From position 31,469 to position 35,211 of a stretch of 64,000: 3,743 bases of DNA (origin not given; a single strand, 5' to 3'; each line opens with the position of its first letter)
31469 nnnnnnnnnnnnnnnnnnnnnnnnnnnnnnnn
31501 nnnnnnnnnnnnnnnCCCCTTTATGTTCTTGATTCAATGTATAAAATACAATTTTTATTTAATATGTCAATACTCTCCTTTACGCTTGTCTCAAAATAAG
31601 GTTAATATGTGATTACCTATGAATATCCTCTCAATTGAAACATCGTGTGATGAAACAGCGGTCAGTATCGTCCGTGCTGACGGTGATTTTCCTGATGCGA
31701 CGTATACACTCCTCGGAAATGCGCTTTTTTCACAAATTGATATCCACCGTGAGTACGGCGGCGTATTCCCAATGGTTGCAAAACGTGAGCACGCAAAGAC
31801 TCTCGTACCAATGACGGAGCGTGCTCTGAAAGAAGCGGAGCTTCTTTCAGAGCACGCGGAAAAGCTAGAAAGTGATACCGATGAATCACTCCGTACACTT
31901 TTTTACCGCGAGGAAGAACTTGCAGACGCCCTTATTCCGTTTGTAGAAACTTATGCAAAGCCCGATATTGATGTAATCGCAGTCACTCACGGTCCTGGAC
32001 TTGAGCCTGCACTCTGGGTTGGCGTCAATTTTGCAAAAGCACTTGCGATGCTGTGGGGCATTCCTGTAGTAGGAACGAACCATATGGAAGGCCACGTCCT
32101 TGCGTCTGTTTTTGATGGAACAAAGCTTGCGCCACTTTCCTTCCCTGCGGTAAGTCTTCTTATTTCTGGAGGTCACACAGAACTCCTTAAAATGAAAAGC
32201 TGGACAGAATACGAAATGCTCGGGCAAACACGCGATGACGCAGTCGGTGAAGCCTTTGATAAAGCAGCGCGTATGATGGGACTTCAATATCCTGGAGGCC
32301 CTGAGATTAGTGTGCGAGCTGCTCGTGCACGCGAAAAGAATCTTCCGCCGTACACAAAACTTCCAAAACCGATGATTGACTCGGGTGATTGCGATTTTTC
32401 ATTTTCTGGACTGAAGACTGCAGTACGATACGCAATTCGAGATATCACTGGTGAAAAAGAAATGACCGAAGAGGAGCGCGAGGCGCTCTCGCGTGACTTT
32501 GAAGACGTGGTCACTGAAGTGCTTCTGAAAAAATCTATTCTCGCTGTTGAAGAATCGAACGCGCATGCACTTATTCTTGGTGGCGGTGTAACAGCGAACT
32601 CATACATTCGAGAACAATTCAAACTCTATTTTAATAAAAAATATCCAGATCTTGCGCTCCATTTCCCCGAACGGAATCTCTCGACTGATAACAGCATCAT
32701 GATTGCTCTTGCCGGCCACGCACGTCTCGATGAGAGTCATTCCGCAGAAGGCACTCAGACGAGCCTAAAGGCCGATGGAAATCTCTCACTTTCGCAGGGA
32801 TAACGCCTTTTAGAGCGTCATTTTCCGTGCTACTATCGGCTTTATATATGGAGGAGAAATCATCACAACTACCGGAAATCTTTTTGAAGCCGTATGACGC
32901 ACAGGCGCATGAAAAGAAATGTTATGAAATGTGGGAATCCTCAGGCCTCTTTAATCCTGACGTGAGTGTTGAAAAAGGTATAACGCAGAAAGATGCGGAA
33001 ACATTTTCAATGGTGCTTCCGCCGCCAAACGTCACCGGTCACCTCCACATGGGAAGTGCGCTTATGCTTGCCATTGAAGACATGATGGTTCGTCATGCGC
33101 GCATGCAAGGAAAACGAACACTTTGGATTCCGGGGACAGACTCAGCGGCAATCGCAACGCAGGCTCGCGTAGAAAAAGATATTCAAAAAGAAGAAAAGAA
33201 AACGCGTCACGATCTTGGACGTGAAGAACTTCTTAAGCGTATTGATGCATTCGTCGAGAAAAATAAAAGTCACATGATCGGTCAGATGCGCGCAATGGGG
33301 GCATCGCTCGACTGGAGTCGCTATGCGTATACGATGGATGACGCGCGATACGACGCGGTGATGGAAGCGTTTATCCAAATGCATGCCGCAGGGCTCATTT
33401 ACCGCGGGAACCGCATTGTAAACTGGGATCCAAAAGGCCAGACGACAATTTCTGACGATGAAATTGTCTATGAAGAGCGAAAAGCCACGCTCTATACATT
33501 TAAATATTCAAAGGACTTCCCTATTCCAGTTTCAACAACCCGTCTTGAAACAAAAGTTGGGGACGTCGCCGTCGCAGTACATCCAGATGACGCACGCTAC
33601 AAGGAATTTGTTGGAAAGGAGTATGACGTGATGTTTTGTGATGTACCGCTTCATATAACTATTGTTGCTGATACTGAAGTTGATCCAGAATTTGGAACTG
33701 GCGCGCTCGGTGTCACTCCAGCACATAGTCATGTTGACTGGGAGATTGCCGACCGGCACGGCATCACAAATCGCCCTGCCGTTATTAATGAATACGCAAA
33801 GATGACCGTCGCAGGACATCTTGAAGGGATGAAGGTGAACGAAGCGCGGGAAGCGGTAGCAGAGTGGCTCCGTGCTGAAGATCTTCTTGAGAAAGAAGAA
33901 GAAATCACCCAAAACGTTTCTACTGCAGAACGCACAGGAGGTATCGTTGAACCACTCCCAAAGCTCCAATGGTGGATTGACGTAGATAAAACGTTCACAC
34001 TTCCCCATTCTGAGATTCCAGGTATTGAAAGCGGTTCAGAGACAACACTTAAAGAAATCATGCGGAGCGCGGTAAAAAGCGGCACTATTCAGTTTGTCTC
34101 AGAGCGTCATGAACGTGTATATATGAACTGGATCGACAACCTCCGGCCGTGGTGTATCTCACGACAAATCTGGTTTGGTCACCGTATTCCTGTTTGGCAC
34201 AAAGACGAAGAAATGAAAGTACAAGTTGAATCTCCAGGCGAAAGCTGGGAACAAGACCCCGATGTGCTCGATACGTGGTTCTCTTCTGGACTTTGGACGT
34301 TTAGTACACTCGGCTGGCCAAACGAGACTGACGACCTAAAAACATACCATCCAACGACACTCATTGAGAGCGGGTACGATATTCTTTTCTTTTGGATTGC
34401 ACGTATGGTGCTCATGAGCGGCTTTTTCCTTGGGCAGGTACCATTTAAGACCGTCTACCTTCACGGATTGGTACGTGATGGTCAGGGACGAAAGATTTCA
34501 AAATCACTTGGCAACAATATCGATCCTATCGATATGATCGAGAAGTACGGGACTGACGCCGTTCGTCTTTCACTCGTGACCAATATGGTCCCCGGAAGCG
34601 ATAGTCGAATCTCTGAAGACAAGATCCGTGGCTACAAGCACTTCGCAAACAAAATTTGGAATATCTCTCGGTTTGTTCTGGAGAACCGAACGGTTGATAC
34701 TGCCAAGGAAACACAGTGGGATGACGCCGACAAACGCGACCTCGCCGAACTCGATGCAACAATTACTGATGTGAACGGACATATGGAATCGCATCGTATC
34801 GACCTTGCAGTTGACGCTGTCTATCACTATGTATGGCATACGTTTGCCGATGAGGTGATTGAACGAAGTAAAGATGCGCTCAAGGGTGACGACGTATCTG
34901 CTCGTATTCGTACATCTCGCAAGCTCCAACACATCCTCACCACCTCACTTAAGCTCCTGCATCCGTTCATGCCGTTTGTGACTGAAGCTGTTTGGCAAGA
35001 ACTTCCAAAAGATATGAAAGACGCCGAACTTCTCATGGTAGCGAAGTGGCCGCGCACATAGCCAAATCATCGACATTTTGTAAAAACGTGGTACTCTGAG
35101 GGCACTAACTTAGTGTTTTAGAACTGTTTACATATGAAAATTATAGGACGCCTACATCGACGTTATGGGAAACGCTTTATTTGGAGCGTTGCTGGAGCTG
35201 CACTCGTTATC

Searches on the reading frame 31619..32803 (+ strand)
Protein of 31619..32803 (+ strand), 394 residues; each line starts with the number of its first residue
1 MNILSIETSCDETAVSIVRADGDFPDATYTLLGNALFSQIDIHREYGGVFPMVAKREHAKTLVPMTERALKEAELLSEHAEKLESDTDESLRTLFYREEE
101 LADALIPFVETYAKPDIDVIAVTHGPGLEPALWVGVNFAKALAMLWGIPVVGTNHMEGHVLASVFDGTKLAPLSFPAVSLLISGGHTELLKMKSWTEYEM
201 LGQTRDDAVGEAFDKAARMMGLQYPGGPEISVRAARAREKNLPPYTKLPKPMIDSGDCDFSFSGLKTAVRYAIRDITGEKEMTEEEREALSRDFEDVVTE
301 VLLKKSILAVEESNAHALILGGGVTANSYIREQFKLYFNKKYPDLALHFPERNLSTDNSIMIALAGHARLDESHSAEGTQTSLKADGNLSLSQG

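Call 58: search_protein_families(library=pfam, proteins=[window:31619-32803:+], max_evalue=0.00001)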
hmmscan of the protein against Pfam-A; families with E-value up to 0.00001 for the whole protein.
window:31619-32803:+ (394 aa): 1 family
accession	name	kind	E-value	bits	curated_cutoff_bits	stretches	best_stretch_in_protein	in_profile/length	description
PF00814.31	TsaD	-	7.9e-73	245.8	24.8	2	114-363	48-263/264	tRNA N6-adenosine threonylcarbamoyltransferase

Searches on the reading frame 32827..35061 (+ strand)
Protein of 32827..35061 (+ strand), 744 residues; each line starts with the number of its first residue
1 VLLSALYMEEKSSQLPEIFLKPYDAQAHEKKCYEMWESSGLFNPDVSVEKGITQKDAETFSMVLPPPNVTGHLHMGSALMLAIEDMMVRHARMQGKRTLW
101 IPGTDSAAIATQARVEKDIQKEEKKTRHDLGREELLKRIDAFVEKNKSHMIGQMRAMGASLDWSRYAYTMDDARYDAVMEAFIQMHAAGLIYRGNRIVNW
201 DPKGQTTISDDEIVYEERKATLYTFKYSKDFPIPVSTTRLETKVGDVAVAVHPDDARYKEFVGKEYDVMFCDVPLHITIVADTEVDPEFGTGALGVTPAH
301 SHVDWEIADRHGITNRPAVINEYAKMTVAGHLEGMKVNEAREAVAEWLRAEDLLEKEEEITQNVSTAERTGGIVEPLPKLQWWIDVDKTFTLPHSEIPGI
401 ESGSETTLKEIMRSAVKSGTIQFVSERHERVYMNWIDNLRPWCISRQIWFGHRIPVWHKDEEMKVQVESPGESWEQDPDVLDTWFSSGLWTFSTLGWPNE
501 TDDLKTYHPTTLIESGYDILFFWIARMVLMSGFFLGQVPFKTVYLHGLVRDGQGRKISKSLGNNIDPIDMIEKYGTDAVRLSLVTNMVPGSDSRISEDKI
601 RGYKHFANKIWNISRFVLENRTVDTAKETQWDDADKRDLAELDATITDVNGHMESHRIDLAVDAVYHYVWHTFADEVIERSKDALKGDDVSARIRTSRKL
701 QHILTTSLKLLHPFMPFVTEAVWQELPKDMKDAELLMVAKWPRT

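Call 58: search_protein_families(library=pfam, proteins=[window:32827-35061:+], max_evalue=0.00001)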
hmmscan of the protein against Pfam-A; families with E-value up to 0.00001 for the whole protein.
window:32827-35061:+ (744 aa): 3 families
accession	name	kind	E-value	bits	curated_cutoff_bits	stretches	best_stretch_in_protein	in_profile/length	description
PF00133.28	tRNA-synt_1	-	1.7e-120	403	22.7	2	32-467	2-256/414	tRNA synthetases class I (I, L, M and V)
PF08264.19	Anticodon_1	-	2.7e-24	86.2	25.1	1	639-742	5-105/148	Anticodon-binding domain of tRNA ligase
PF09334.17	tRNA-synt_1g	-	2.8e-16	59.7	20.1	1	68-213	9-135/391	tRNA synthetases class I (M)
